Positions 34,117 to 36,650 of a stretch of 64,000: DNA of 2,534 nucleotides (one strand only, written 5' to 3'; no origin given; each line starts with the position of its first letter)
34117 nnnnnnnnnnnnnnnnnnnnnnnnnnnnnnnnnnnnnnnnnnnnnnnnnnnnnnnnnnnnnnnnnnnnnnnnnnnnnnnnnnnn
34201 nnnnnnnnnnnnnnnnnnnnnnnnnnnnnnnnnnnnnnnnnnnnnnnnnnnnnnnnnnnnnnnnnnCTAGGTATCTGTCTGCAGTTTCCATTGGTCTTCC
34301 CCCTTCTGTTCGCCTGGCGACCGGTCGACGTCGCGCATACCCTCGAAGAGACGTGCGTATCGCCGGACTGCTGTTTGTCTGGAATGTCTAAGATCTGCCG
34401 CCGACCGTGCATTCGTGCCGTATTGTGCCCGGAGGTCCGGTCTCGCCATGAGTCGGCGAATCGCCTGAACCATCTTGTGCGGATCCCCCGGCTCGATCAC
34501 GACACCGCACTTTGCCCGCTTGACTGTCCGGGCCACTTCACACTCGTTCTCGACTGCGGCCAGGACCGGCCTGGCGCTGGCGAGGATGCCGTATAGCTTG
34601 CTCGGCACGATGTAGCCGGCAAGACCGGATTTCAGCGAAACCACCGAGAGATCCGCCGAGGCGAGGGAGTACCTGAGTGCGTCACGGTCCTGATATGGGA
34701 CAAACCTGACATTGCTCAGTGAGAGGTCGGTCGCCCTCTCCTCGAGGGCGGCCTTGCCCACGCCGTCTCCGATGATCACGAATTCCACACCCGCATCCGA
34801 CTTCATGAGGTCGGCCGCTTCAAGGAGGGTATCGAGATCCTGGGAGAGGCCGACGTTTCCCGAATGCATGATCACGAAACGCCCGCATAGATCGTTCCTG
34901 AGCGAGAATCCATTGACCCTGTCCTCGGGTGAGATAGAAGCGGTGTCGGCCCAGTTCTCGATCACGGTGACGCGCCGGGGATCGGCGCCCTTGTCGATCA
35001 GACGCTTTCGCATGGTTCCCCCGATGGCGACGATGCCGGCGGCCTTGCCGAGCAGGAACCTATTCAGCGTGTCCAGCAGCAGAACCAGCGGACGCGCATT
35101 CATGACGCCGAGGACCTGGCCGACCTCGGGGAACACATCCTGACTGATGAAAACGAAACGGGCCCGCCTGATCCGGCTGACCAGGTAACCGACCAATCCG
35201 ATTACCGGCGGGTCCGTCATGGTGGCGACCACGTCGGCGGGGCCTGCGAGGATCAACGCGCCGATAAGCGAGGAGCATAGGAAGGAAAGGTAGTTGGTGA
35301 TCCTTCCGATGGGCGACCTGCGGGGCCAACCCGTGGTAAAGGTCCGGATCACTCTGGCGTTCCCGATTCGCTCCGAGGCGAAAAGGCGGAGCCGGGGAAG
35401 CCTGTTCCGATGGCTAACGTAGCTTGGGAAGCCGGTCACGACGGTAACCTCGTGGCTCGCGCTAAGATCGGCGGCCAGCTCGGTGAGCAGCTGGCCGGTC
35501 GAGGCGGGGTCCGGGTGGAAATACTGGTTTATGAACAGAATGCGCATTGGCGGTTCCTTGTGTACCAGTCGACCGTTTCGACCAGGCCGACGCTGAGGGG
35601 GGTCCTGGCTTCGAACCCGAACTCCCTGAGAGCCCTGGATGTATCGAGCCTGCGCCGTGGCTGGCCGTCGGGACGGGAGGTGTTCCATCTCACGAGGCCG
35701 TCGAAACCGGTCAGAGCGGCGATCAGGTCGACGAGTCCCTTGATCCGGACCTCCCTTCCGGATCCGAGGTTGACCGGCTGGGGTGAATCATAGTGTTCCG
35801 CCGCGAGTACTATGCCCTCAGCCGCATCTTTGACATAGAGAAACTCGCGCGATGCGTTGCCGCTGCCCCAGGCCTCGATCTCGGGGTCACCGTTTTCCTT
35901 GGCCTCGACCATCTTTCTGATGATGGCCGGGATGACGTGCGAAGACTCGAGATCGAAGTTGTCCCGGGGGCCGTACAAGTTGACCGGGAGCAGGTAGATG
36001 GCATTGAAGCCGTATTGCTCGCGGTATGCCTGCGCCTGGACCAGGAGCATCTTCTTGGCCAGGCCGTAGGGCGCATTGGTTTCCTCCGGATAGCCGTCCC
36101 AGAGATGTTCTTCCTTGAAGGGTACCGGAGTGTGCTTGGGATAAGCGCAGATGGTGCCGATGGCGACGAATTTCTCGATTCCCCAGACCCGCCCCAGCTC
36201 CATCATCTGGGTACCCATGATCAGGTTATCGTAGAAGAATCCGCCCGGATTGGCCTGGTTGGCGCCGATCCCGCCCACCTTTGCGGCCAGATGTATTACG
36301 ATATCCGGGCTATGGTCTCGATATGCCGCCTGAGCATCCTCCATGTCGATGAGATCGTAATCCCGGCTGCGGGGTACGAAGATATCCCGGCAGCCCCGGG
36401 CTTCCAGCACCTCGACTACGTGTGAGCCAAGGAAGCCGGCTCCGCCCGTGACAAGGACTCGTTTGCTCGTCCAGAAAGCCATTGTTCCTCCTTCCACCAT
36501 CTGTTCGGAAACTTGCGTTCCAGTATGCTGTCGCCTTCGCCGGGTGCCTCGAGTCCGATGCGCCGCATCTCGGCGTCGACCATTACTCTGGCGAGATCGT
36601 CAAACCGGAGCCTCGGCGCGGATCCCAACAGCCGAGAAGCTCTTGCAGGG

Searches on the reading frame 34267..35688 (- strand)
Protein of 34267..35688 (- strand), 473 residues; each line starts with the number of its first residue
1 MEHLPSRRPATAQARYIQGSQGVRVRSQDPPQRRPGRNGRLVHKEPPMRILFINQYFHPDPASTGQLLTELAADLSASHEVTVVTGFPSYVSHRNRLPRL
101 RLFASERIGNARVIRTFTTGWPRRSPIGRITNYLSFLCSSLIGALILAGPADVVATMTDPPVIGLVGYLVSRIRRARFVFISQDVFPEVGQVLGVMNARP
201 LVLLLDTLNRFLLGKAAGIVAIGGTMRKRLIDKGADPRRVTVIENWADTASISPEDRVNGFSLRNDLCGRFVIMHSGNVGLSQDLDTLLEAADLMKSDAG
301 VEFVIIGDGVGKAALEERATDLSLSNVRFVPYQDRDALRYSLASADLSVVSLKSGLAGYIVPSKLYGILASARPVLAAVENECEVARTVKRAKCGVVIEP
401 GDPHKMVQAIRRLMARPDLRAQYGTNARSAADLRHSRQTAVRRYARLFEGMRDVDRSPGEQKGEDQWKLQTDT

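Call 6: search_protein_families(library=pfam, proteins=[window:34267-35688:-], max_evalue=0.001)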
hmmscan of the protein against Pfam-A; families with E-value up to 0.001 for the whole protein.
window:34267-35688:- (473 aa): 4 families
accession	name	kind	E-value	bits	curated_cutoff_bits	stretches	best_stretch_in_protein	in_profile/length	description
PF00534.26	Glycos_transf_1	-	7.7e-17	61.8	26.4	1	271-429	16-171/172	Glycosyl transferases group 1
PF13692.12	Glyco_trans_1_4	-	2.9e-14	54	27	1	271-415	2-141/142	Glycosyl transferases group 1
PF13579.12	Glyco_trans_4_4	-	9.2e-13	49.3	29.7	1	68-246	7-158/158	Glycosyl transferase 4-like domain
PF13439.12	Glyco_transf_4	-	3.4e-08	34.1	28.5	1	67-250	7-169/170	Glycosyltransferase Family 4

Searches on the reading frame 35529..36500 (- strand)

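Call 6: search_protein_families(library=pfam, proteins=[window:35529-36500:-], max_evalue=0.001)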
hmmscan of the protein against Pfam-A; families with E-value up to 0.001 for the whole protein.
window:35529-36500:- (323 aa): 5 families
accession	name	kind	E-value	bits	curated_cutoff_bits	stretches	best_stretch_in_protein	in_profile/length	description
PF01370.27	Epimerase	-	2.8e-57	194.3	20.9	1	15-246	1-240/240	NAD dependent epimerase/dehydratase family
PF16363.11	GDP_Man_Dehyd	-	8.7e-28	98.2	27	1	48-299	59-322/332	GDP-mannose 4,6 dehydratase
PF04321.23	RmlD_sub_bind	-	4e-07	29.8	27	1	14-73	2-60/287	RmlD substrate binding domain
PF01073.25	3Beta_HSD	-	3.5e-05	23.4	22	0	49-241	53-236/280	3-beta hydroxysteroid dehydrogenase/isomerase family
PF02719.21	Polysacc_synt_2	-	0.00021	21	20.2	0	50-116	63-128/293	Polysaccharide biosynthesis protein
